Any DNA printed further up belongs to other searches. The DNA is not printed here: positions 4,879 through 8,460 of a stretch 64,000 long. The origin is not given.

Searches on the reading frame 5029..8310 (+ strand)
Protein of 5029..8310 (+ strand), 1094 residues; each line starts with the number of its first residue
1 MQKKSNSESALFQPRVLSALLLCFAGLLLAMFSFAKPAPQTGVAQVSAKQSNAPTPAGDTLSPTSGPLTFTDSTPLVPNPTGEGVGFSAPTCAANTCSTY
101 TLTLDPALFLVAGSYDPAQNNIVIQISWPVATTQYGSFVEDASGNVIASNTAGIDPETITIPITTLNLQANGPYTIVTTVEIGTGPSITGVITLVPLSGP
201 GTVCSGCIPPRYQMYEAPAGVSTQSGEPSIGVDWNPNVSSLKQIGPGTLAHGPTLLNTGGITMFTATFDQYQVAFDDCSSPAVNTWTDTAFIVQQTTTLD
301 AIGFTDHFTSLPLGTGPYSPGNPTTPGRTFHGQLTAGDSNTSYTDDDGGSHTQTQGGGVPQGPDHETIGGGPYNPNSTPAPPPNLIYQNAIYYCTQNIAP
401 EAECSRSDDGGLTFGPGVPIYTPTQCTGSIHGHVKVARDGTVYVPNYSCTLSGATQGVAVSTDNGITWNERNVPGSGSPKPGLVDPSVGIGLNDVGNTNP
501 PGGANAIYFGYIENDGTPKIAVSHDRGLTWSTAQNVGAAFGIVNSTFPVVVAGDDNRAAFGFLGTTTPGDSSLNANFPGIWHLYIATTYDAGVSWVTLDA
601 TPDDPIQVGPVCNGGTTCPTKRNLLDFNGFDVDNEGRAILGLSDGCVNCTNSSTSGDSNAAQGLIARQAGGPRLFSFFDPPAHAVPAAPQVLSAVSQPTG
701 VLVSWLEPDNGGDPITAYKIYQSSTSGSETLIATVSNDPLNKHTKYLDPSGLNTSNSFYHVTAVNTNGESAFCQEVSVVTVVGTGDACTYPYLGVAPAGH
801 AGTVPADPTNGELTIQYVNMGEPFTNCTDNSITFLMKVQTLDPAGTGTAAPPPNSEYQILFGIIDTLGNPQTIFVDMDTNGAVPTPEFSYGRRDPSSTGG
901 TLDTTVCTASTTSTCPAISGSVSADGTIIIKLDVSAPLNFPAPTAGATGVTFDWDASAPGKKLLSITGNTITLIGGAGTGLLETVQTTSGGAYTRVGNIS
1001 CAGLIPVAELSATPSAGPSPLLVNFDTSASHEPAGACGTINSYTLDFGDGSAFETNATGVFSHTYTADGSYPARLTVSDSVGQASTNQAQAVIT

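Call 58: search_solved_structures(query=window:5029-8310:+, max_evalue=0.01)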
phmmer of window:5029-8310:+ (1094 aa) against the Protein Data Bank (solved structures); distinct sequences matched with E-value up to 0.01: 6.
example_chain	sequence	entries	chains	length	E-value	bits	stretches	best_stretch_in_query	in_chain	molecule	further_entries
9lqj_A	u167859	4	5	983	1.1e-07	33.5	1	1014-1088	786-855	Collagenase ColH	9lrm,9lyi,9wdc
9lrk_A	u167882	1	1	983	1.1e-07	33.5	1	1014-1088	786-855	Collagenase ColH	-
4jgu_A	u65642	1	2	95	3.2e-05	25.4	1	1013-1089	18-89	ColH protein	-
4l9d_A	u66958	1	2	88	0.0012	20.2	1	1032-1089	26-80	Protease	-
4u6t_A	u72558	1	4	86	0.0022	19.3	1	1017-1091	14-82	ColH protein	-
4u7k_A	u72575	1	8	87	0.0022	19.3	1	1017-1091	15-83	ColH protein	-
